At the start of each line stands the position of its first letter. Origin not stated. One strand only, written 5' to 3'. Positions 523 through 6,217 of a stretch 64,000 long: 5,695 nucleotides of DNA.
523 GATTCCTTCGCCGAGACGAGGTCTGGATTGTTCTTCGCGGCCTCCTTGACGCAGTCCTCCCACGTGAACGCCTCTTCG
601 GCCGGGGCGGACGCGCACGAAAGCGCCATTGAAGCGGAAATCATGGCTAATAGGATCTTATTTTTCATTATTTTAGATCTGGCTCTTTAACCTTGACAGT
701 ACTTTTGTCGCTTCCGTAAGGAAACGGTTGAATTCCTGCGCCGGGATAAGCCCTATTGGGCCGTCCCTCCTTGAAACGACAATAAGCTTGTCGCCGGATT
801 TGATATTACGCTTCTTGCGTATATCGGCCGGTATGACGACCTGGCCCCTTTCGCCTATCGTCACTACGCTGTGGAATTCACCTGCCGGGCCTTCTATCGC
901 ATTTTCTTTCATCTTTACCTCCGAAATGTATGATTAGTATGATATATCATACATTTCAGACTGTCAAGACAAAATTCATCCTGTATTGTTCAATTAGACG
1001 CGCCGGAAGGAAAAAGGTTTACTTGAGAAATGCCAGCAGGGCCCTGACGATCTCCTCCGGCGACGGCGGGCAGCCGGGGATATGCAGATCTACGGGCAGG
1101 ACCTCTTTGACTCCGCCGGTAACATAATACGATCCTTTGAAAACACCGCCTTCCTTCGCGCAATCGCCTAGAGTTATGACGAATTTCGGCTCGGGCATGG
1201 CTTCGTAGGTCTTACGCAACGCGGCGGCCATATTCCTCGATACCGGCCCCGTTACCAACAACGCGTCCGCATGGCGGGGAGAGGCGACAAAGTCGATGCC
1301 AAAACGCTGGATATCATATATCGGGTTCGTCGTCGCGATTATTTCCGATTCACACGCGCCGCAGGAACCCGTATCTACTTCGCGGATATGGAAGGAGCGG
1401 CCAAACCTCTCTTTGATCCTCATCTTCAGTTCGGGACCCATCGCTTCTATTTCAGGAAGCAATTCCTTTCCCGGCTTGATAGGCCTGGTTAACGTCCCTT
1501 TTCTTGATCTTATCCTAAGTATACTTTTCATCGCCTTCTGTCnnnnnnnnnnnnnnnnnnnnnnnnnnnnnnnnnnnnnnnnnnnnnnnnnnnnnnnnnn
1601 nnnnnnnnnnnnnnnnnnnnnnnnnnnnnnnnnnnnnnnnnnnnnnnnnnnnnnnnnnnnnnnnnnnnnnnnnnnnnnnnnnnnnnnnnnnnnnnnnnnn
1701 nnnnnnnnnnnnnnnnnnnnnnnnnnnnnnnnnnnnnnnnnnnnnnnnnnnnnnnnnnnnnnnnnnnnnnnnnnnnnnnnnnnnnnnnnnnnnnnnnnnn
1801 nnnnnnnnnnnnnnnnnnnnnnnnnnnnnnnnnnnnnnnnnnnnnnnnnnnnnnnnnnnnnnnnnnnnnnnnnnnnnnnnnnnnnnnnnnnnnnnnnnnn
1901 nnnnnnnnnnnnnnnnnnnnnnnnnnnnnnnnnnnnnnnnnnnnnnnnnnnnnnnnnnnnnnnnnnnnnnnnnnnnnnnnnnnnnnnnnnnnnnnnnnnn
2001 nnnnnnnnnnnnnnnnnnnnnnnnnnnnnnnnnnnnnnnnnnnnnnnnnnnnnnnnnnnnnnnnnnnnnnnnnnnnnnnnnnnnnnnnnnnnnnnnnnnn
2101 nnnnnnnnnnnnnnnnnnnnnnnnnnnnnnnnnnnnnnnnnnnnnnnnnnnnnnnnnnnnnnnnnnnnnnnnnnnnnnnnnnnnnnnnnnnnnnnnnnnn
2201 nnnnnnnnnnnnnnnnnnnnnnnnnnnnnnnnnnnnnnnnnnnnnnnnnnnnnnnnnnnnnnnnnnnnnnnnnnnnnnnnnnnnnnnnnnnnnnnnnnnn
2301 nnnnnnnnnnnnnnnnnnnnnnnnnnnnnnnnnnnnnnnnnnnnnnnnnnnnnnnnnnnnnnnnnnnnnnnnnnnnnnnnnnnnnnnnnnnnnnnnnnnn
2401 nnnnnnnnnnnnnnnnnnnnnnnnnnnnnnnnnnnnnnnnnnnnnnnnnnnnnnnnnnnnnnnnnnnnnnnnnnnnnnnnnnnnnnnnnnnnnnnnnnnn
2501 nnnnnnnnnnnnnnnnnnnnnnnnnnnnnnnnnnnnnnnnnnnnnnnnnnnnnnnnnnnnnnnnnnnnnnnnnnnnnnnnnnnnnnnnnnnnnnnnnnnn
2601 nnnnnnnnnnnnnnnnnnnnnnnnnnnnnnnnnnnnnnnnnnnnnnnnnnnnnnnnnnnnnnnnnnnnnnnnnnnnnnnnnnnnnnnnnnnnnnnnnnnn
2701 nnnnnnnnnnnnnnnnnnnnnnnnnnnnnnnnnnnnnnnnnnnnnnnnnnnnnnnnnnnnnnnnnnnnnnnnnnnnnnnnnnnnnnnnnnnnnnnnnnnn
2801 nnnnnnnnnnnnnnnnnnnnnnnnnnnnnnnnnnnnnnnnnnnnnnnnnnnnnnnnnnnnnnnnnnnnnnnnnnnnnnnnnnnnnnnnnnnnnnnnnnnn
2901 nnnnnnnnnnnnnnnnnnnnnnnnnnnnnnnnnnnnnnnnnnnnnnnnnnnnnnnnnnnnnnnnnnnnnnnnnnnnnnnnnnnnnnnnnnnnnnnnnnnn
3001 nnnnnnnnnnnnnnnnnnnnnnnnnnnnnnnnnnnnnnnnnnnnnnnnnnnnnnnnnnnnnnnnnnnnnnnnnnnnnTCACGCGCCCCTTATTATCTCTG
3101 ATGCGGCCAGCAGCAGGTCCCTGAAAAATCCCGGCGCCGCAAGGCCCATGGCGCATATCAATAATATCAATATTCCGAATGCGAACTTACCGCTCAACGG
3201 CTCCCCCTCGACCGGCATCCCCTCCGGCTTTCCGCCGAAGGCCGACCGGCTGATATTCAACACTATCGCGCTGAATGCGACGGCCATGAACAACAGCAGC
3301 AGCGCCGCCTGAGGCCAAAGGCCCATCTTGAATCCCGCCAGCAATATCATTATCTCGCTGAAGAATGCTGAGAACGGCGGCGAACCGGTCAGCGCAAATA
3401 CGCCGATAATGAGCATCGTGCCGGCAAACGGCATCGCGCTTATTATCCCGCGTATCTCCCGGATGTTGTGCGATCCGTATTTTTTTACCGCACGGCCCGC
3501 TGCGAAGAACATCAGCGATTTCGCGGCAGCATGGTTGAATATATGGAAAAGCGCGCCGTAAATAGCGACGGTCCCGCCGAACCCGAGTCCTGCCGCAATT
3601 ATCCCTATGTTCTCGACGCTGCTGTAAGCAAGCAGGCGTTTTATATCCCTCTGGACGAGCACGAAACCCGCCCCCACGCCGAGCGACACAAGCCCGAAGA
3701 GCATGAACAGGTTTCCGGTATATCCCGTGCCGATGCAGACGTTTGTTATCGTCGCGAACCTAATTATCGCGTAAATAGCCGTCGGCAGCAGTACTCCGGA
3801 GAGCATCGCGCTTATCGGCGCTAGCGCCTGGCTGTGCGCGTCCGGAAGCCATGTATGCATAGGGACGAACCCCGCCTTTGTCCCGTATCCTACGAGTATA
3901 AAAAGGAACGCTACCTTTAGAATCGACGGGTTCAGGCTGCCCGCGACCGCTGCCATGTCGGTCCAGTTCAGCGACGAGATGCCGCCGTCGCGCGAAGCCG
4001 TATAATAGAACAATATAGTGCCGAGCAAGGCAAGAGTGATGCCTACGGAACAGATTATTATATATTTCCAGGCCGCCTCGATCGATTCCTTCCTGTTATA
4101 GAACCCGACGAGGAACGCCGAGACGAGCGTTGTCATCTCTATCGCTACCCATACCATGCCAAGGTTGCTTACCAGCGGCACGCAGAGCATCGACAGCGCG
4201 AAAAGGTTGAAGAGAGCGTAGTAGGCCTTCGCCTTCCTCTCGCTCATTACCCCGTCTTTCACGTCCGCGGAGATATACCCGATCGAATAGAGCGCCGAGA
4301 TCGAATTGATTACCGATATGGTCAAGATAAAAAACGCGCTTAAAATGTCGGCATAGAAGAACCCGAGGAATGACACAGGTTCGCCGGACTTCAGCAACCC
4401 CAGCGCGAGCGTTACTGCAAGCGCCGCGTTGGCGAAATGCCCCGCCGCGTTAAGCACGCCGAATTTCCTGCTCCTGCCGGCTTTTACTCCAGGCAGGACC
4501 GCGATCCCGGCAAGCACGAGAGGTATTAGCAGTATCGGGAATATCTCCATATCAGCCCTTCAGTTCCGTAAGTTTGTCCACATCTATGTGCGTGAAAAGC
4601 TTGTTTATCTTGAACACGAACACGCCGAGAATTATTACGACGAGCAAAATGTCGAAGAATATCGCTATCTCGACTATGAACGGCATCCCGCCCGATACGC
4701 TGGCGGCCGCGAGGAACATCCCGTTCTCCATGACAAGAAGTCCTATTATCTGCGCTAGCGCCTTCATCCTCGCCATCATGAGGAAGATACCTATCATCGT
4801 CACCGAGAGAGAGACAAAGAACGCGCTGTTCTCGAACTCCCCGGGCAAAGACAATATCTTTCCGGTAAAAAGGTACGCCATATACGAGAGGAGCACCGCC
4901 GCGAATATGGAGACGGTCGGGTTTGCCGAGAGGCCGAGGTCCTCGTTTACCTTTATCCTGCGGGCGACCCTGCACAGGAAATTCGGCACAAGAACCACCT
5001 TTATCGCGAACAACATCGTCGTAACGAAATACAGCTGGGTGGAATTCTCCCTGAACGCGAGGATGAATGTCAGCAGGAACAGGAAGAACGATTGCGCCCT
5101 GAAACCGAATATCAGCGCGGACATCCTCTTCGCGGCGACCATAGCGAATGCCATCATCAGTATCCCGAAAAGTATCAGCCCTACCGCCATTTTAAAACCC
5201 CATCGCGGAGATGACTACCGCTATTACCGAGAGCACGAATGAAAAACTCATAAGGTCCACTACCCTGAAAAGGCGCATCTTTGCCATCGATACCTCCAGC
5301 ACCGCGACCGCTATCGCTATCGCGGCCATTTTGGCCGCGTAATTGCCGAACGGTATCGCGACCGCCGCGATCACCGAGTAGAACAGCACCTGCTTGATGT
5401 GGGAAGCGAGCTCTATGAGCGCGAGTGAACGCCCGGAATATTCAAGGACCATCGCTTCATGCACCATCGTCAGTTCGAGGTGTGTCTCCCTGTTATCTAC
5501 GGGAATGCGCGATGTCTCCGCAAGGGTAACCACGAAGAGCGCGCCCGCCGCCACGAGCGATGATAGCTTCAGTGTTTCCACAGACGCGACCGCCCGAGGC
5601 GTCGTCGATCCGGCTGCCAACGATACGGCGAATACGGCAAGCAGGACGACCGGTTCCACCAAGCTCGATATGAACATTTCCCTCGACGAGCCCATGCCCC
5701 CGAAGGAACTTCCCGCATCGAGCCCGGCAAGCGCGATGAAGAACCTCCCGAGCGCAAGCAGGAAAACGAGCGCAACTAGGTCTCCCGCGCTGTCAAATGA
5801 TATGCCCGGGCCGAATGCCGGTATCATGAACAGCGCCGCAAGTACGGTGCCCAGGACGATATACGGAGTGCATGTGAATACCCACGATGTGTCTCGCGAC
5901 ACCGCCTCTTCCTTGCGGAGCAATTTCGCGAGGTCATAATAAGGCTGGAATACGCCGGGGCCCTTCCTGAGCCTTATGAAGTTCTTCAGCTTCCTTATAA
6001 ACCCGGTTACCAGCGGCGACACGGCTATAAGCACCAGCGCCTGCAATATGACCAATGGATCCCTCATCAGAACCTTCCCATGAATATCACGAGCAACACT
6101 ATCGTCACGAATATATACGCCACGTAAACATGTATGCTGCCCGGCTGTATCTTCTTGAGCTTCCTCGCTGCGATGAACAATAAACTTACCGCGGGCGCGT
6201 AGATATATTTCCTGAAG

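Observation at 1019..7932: Ehr-type complex: group-4 hydrogenase / complex-I-like six-gene operon whose 'large subunit' has lost every [NiFe] cysteine and which has no NuoI-like ferredoxin subunit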

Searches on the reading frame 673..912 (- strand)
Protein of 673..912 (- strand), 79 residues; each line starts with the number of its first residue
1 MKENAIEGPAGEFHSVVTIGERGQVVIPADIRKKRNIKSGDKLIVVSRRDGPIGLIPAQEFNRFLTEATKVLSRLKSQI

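Call 5: search_protein_families(library=pfam, proteins=[window:673-912:-])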
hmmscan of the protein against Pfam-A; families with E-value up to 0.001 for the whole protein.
window:673-912:- (79 aa): 1 family
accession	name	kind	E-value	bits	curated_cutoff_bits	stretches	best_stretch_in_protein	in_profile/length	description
PF04014.23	MazE_antitoxin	-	2.4e-09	37.4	24.7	1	16-57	1-42/48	Antidote-toxin recognition MazE, bacterial antitoxin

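Call 6: search_protein_families(library=ncbifam, proteins=[window:673-912:-])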
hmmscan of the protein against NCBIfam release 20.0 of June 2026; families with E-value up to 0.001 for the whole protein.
window:673-912:- (79 aa): 4 families
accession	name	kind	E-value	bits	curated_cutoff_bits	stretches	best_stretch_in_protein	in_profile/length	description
TIGR01439.1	lp_hng_hel_AbrB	domain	2.5e-14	52.7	28.3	1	17-58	2-43/44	transcriptional regulator, AbrB family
NF040962.1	near_HgcAB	equivalog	4.3e-13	48.9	70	1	14-63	5-58/70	HgcAB-associated protein HgcC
TIGR02851.1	spore_V_T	equivalog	0.00016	21.6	235.9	1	18-60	8-53/180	stage V sporulation protein T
NF007429.0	PRK09974.1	equivalog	0.0005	20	125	1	13-58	11-56/114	type II toxin-antitoxin system PrlF family antitoxin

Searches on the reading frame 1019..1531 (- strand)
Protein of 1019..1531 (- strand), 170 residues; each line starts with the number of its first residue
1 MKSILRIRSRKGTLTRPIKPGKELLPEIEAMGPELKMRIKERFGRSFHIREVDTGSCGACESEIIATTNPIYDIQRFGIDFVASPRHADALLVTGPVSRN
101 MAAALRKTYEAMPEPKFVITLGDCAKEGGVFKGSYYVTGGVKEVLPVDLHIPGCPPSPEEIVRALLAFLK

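Call 5: search_protein_families(library=pfam, proteins=[window:1019-1531:-])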
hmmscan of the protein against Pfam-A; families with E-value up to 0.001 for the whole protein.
window:1019-1531:- (170 aa): 1 family
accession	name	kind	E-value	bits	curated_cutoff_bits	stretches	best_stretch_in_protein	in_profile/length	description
PF01058.29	Oxidored_q6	-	1.2e-32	112.7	27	1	57-167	1-127/128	NADH ubiquinone oxidoreductase, 20 Kd subunit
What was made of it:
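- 1019..1531 (-): ehrS: HycG/NuoB-like small subunit with the four Cys of the proximal [4Fe-4S] site (C57 at 1363-1361, C60 at 1354-1352, C124 at 1162-1160, C154 at 1072-1070). It has no ferredoxin domain. Pfam Oxidored_q6, E = 1e-32 (call 5).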

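Call 6: search_protein_families(library=ncbifam, proteins=[window:1019-1531:-])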
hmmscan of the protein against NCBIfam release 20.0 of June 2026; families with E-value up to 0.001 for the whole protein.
window:1019-1531:- (170 aa): 14 families
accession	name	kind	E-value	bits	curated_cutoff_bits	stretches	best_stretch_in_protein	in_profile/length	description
NF005012.1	PRK06411.1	subfamily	6.4e-40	136.4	116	1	57-167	43-153/166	NADH-quinone oxidoreductase subunit NuoB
TIGR01957.1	nuoB_fam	subfamily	4.5e-38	130.4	142.7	1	56-167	25-137/145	NADH-quinone oxidoreductase subunit B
NF011394.0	PRK14819.1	equivalog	2.8e-33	115.6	312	1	49-167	33-151/264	NADH-quinone oxidoreductase subunit B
NF011395.0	PRK14820.1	equivalog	1.6e-31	109.5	263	1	58-165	43-150/180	NADH-quinone oxidoreductase subunit B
NF011391.0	PRK14816.1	equivalog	2e-31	109.1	283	1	44-166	49-171/196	NADH-quinone oxidoreductase subunit B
NF011390.0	PRK14815.1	equivalog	2.9e-31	108.2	281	1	59-167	44-152/183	NADH dehydrogenase subunit B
NF011393.0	PRK14818.1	equivalog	1.1e-30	106.5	255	1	58-167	41-150/173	NADH dehydrogenase subunit B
NF011389.0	PRK14814.1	equivalog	4.4e-30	104.9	285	1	43-167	29-152/186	NADH dehydrogenase subunit B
NF009808.0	PRK13292.1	equivalog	7.7e-29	100.1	1156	1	59-167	36-144/791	NADH-quinone oxidoreductase subunit B/C/D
NF011388.0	PRK14813.1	equivalog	2.4e-28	99.3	294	1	59-166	39-147/189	NADH dehydrogenase subunit B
NF011392.0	PRK14817.1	equivalog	2.1e-25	89.4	271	1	59-166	47-154/182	NADH-quinone oxidoreductase subunit B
TIGR03294.1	FrhG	equivalog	1.6e-08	34.6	245.5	1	88-169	51-141/228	coenzyme F420 hydrogenase subunit gamma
NF040831.1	sulfhyd_ShyD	equivalog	8.7e-07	28.8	460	0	57-130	11-89/240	NAD(P)-dependent hydrogenase/sulfhydrogenase 2 subunit delta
NF045875.1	F420_non_VhuG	exception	0.00027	20.3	450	0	140-169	135-164/286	F420-non-reducing hydrogenase subunit VhuG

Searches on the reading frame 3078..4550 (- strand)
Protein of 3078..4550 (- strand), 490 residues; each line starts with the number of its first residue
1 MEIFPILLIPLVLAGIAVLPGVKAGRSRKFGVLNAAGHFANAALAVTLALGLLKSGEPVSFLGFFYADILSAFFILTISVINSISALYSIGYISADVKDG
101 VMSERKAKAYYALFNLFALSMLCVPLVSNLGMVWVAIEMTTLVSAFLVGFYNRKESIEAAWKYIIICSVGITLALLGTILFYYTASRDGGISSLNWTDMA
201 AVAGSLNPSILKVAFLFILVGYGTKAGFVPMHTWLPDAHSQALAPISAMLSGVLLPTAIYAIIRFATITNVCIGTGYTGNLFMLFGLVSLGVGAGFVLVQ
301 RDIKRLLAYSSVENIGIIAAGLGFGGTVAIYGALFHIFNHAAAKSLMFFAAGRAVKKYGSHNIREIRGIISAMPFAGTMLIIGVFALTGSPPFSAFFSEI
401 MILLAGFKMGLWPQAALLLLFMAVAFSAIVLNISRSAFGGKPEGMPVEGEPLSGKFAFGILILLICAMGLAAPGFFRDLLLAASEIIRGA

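Call 5: search_protein_families(library=pfam, proteins=[window:3078-4550:-])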
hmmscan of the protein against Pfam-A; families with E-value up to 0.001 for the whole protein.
window:3078-4550:- (490 aa): 2 families
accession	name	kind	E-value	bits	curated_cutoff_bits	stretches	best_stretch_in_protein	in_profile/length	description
PF00361.26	Proton_antipo_M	-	2.4e-48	165.3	21.5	1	129-417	3-286/294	NADH:quinone oxidoreductase/Mrp antiporter, TM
PF00662.26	Proton_antipo_N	-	0.00061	20.1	24.5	0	65-96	13-44/51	NADH-Ubiquinone oxidoreductase (complex I), chain 5 N-terminus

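Call 6: search_protein_families(library=ncbifam, proteins=[window:3078-4550:-])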
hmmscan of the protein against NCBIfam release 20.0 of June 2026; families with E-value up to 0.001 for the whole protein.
window:3078-4550:- (490 aa): 71 families (the best 25 are shown)
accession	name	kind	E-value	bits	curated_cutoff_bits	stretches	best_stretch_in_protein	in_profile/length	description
NF005044.0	PRK06458.1-4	equivalog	1e-140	470.1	610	1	4-487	7-494/531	hydrogenase 4 subunit F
NF005045.0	PRK06458.1-5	equivalog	4.6e-114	382.1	543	1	8-488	7-483/484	hydrogenase 4 subunit F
NF005041.0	PRK06458.1-1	equivalog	2.2e-99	333.8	951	1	18-487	21-494/526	hydrogenase 4 subunit F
NF005043.0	PRK06458.1-3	equivalog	3.1e-97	326.5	533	1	6-473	12-468/483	hydrogenase 4 subunit F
NF006427.0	PRK08676.1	equivalog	2.3e-87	293.9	511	1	43-482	35-478/486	hydrogenase membrane subunit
NF005042.0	PRK06458.1-2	equivalog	1.1e-82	278.5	437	1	16-442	11-407/439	hydrogenase 4 subunit F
NF005086.0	PRK06521.1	equivalog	8e-67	226.2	667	1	65-425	76-433/669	hydrogenase 4 subunit B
NF006418.0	PRK08667.1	equivalog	9.1e-59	199.6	794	1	65-431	73-432/644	hydrogenase membrane subunit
NF005097.0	PRK06525.1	equivalog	2.7e-56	191.3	430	1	51-467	60-468/480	hydrogenase 4 subunit D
NF006241.0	PRK08377.1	equivalog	3.6e-55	187.9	645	1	66-438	75-431/494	NADH dehydrogenase subunit N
NF006240.0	PRK08376.1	subfamily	1e-54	186.4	662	1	64-482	85-502/521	putative monovalent cation/H+ antiporter subunit D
TIGR01972.1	NDH_I_M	subfamily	2.2e-50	171.8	263.8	1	68-471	77-467/486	NADH-quinone oxidoreductase subunit M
NF006419.0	PRK08668.1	equivalog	1.6e-47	162.6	617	1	6-470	7-465/613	NADH dehydrogenase subunit M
NF009306.0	PRK12663.1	equivalog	2.5e-45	155.2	542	1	64-480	72-475/498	Na+/H+ antiporter subunit D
TIGR01974.1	NDH_I_L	subfamily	1.9e-42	146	407.5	1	65-428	78-429/630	NADH-quinone oxidoreductase subunit L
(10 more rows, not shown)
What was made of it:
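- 3078..4550 (-): ehrD: HyfF/NuoM-like antiporter-type subunit. NCBIfam 'hydrogenase 4 subunit F', E = 1e-140 (call 6).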

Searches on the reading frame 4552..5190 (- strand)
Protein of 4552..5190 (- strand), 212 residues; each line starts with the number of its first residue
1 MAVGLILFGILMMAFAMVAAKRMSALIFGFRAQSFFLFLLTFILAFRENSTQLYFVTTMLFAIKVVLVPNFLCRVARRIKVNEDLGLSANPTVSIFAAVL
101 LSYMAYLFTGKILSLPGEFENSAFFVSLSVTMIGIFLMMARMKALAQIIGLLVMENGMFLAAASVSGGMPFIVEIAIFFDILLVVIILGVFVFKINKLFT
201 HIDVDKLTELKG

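Call 5: search_protein_families(library=pfam, proteins=[window:4552-5190:-])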
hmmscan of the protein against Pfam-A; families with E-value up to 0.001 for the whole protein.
window:4552-5190:- (212 aa): 1 family
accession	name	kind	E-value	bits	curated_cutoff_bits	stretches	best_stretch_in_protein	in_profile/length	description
PF00420.29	Oxidored_q2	-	0.00046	20.3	26.1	1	124-211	3-94/95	NADH-ubiquinone/plastoquinone oxidoreductase chain 4L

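Call 6: search_protein_families(library=ncbifam, proteins=[window:4552-5190:-])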
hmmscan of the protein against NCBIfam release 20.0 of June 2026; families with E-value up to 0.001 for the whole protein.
window:4552-5190:- (212 aa): 1 family
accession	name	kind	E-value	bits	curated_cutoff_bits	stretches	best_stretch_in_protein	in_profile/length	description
NF008556.0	PRK11492.1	equivalog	5.7e-28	98.3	136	1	9-212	12-216/216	hydrogenase 4 membrane subunit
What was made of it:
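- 4552..5190 (-): ehrC: HyfE-like small membrane subunit. Its C-terminal half is ND4L/NuoK-like. Weak Pfam Oxidored_q2 hit (calls 5, 6).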

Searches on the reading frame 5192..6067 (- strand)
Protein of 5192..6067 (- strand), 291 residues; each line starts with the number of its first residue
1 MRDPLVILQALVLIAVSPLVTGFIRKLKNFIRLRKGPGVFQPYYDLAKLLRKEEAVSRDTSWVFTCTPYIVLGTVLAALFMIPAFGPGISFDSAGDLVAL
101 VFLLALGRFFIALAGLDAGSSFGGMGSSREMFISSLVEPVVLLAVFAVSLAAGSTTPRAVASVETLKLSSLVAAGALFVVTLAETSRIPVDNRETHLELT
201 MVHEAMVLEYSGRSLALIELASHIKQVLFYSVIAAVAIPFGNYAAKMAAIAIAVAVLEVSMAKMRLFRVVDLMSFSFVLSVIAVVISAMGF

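Call 5: search_protein_families(library=pfam, proteins=[window:5192-6067:-])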
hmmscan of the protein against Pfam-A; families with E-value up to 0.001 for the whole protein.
window:5192-6067:- (291 aa): 1 family
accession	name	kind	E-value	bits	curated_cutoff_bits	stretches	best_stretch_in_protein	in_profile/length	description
PF00146.26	NADHdh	-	2.7e-39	135.7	27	1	6-286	4-296/298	NADH dehydrogenase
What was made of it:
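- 5192..6067 (-): ehrB: HycD/NuoH-like membrane anchor carrying the E-channel and the TM5-6 (ND1) loop. Pfam NADHdh, E = 3e-39 (call 5).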

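Call 6: search_protein_families(library=ncbifam, proteins=[window:5192-6067:-])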
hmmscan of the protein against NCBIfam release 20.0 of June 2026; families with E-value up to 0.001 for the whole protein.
window:5192-6067:- (291 aa): 2 families
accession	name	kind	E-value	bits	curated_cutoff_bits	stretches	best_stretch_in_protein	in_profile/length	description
NF004741.0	PRK06076.1-2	equivalog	6.5e-16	58.5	305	1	8-284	25-326/337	NADH-quinone oxidoreductase subunit NuoH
NF004740.0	PRK06076.1-1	equivalog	4.7e-08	32.9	399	1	10-256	22-273/325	NADH-quinone oxidoreductase subunit NuoH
